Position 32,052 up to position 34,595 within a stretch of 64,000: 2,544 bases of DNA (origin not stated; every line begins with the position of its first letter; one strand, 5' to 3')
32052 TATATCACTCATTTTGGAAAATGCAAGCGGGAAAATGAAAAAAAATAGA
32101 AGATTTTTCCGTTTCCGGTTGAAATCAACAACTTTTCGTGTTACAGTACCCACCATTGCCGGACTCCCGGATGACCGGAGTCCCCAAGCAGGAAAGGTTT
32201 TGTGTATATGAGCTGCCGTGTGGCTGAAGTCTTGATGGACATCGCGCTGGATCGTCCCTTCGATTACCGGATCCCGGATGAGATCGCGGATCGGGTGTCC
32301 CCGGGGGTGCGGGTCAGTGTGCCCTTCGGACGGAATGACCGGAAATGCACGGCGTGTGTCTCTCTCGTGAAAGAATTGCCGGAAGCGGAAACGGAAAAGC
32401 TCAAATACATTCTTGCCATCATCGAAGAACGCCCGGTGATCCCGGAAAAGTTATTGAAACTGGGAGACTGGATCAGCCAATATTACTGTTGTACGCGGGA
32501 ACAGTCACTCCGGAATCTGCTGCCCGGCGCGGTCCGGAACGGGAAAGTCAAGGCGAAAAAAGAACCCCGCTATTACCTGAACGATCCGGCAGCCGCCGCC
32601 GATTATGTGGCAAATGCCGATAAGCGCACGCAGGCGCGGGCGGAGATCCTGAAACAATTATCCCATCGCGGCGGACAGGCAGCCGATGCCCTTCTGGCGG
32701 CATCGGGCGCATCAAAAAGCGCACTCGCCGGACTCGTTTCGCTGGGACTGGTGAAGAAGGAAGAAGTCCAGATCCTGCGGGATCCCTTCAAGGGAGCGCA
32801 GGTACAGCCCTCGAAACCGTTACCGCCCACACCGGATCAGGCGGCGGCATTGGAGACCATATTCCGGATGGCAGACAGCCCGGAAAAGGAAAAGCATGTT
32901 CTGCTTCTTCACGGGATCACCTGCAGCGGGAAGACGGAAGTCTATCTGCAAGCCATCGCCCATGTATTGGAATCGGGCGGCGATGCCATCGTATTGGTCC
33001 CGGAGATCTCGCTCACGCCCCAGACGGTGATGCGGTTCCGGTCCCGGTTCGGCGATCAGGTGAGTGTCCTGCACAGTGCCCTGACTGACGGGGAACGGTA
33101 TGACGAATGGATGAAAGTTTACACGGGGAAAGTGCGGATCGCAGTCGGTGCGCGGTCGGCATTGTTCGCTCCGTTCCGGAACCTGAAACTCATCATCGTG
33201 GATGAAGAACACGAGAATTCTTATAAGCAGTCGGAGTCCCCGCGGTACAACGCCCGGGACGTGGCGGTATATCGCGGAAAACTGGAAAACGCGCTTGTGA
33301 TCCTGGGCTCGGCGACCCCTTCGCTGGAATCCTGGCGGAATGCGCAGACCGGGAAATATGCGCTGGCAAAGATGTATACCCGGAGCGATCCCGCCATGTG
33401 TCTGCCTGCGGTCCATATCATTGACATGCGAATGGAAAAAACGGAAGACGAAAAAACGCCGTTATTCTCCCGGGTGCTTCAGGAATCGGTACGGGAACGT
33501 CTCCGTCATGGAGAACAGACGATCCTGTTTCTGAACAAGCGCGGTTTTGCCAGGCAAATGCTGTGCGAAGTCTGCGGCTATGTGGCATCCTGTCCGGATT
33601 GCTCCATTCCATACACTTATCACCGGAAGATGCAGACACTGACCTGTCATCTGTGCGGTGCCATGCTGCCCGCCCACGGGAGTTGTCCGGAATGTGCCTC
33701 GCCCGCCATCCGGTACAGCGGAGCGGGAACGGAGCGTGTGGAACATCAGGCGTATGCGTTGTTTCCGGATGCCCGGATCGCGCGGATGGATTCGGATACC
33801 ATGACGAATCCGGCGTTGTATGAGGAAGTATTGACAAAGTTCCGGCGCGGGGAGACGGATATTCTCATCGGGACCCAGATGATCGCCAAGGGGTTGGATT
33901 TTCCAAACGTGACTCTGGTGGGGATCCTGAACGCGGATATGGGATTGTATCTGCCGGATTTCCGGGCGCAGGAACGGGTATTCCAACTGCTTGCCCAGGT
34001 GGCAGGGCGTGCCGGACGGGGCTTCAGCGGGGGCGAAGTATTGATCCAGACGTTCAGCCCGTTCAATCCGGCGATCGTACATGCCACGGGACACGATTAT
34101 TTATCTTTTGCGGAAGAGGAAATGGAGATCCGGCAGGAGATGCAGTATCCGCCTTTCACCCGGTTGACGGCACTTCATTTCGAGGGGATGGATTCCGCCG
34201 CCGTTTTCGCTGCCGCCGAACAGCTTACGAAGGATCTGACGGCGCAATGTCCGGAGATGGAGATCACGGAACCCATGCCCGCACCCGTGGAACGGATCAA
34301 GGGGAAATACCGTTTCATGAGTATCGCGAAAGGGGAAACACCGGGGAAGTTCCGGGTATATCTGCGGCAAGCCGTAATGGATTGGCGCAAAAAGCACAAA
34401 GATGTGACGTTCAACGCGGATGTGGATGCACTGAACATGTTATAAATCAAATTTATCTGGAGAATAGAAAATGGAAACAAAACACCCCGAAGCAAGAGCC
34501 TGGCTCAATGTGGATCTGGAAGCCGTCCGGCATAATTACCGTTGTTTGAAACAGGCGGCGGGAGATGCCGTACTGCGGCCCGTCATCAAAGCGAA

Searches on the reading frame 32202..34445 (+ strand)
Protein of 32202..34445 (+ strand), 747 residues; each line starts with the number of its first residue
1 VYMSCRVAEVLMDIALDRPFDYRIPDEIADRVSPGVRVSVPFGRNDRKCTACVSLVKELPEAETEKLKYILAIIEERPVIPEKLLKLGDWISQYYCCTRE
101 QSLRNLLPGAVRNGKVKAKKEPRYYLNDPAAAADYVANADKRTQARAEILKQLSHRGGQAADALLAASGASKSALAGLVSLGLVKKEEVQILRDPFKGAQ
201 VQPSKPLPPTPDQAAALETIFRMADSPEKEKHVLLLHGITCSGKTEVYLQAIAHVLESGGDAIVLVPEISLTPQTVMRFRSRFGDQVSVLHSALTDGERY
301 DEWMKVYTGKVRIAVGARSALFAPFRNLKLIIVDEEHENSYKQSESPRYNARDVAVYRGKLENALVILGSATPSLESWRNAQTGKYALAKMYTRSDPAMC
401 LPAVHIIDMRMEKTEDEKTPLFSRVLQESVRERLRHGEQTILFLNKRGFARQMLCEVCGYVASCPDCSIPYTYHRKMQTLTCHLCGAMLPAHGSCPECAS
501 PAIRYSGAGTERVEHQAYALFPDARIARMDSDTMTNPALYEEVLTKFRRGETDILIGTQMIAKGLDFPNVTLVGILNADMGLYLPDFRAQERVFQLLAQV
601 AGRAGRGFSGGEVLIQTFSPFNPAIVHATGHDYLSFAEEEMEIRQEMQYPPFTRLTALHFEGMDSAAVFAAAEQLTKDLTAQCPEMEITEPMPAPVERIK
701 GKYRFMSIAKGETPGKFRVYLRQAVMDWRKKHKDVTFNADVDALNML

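Call 7: search_protein_families(library=pfam, proteins=[window:32202-34445:+], max_evalue=0.01)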
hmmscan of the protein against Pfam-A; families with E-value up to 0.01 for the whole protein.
window:32202-34445:+ (747 aa): 8 families
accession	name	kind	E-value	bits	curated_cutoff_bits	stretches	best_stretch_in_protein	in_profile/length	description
PF17764.6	PriA_3primeBD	-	2.5e-25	88.6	22.7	1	9-108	1-96/96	3'DNA-binding domain (3'BD)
PF00270.35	DEAD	-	2.9e-18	66.6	26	1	210-376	1-162/167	DEAD/DEAH box helicase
PF18074.6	PriA_C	-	4.7e-16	59.8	26.9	1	651-742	1-94/95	Primosomal protein N C-terminal domain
PF04851.21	ResIII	-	3.6e-14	53.4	22.5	1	209-374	4-163/164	Type III restriction enzyme, res subunit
PF00271.37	Helicase_C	-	4.5e-13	49.8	23.5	1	523-606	39-108/110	Helicase conserved C-terminal domain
PF18319.7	Zn_ribbon_PriA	-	2.5e-07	31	26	1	464-487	1-24/27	PriA DNA helicase Cys-rich region (CRR) domain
PF17283.8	Zn_ribbon_SprT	-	0.003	18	28.1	1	460-489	3-34/38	SprT-like zinc ribbon domain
PF07191.17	Zn_ribbon_6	-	0.0093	16.4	25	1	463-501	2-38/67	Double zinc ribbon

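Call 46: find_homologous_proteins(query=window:32208-34445:+, max_evalue=1e-100)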
Query window:32208-34445:+ (745 aa): 7947 proteins with E <= 1e-100 among 8000 candidates; the best 120 are listed.
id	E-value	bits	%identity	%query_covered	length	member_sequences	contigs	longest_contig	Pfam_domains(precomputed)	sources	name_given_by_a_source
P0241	0.0e+0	1700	100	100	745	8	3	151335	PF17764.7,PF00270.36,PF00271.38,PF18319.8,PF18074.7,PF04851.22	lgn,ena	-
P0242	0.0e+0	1414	81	100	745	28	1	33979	PF17764.7,PF00270.36,PF00271.38,PF18319.8,PF18074.7,PF04851.22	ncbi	-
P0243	0.0e+0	1244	73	99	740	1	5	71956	PF17764.7,PF00270.36,PF00271.38,PF18319.8,PF18074.7,PF04851.22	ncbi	-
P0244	0.0e+0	1222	72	99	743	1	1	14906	PF17764.7,PF00270.36,PF00271.38,PF18319.8,PF18074.7,PF04851.22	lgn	-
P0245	0.0e+0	1204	71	100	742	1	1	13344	PF17764.7,PF00270.36,PF00271.38,PF18319.8,PF18074.7,PF04851.22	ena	-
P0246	0.0e+0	1192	71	100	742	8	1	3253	PF17764.7,PF00270.36,PF00271.38,PF18319.8,PF18074.7,PF04851.22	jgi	-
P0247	0.0e+0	1107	66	99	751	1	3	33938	PF17764.7,PF00270.36,PF00271.38,PF18319.8,PF18074.7,PF04851.22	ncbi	-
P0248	0.0e+0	1093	65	99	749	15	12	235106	PF17764.7,PF00270.36,PF00271.38,PF18319.8,PF18074.7,PF04851.22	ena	-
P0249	0.0e+0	1091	66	99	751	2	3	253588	PF17764.7,PF00270.36,PF00271.38,PF18319.8,PF18074.7,PF04851.22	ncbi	-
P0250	0.0e+0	1089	65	99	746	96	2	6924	PF17764.7,PF00270.36,PF00271.38,PF18319.8,PF18074.7,PF04851.22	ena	-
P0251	0.0e+0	1086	65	99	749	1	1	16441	PF17764.7,PF00270.36,PF00271.38,PF18319.8,PF18074.7,PF04851.22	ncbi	-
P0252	0.0e+0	1086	65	99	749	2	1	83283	PF17764.7,PF00270.36,PF00271.38,PF18319.8,PF18074.7,PF04851.22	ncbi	-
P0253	0.0e+0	1085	65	100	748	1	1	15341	PF17764.7,PF00270.36,PF00271.38,PF18319.8,PF18074.7,PF04851.22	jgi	-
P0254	0.0e+0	1078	65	99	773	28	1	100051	PF17764.7,PF00270.36,PF00271.38,PF18319.8,PF18074.7,PF04851.22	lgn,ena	-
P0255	0.0e+0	1071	64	99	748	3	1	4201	PF17764.7,PF00270.36,PF00271.38,PF18319.8,PF18074.7,PF04851.22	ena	-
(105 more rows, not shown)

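Call 47: find_encoding_contigs(protein=P0242, flank=6000, max_places=2)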
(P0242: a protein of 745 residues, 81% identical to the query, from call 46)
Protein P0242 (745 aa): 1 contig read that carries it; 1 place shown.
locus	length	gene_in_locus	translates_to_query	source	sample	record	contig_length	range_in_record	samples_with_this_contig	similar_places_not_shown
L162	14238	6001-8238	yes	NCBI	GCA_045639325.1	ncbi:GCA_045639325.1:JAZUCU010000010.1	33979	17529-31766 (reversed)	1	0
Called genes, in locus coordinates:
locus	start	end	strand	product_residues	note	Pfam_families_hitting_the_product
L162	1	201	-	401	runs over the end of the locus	PF07690:MFS_1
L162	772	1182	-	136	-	PF00665:rve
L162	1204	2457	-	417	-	PF07690:MFS_1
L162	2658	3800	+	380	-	PF00149:Metallophos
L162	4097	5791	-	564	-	PF00933:Glyco_hydro_3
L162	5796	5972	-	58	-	-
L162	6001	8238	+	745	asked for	PF17764:PriA_3primeBD, PF00270:DEAD, PF04851:ResIII, PF18319:Zn_ribbon_PriA (weak), PF00271:Helicase_C, PF18074:PriA_C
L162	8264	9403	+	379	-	PF01168:Ala_racemase_N, PF00842:Ala_racemase_C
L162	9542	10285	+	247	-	PF00977:His_biosynth, PF01207:Dus (faint)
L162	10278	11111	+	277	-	PF01553:Acyltransferase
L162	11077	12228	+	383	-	PF00465:Fe-ADH (weak), PF13685:Fe-ADH_2 (weak), PF01761:DHQ_synthase, PF24621:DHQS_C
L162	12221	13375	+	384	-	PF14520:HHH_5, PF02481:DNA_processg_A, PF17782:WHD_DprA (weak)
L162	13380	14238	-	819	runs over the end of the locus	PF00270:DEAD, PF00271:Helicase_C, PF08482:HrpB_C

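Call 48: find_encoding_contigs(protein=P0243, flank=6000, max_places=2)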
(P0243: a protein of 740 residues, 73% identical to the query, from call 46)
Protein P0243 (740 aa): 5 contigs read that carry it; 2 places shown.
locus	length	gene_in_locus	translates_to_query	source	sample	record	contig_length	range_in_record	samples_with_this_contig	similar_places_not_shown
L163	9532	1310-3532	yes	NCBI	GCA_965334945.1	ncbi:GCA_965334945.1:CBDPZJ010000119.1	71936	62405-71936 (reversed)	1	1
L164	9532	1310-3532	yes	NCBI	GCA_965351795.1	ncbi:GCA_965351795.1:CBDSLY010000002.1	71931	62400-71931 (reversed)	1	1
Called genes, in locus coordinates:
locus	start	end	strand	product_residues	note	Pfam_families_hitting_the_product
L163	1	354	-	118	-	?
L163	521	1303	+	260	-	PF00459:Inositol_P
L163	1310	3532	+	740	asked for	PF17764:PriA_3primeBD, PF00270:DEAD, PF04851:ResIII, PF18319:Zn_ribbon_PriA, PF00271:Helicase_C, PF18074:PriA_C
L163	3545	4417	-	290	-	PF02401:LYTB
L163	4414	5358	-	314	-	PF12833:HTH_18, PF00165:HTH_AraC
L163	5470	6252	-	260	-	PF01925:TauE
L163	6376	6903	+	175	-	-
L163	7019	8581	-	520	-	-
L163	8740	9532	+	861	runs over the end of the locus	PF19838:LptD_2 (weak)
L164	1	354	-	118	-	?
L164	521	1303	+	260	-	PF00459:Inositol_P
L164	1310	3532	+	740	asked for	PF17764:PriA_3primeBD, PF00270:DEAD, PF04851:ResIII, PF18319:Zn_ribbon_PriA, PF00271:Helicase_C, PF18074:PriA_C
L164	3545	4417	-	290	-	PF02401:LYTB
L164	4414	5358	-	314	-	PF12833:HTH_18, PF00165:HTH_AraC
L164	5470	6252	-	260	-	PF01925:TauE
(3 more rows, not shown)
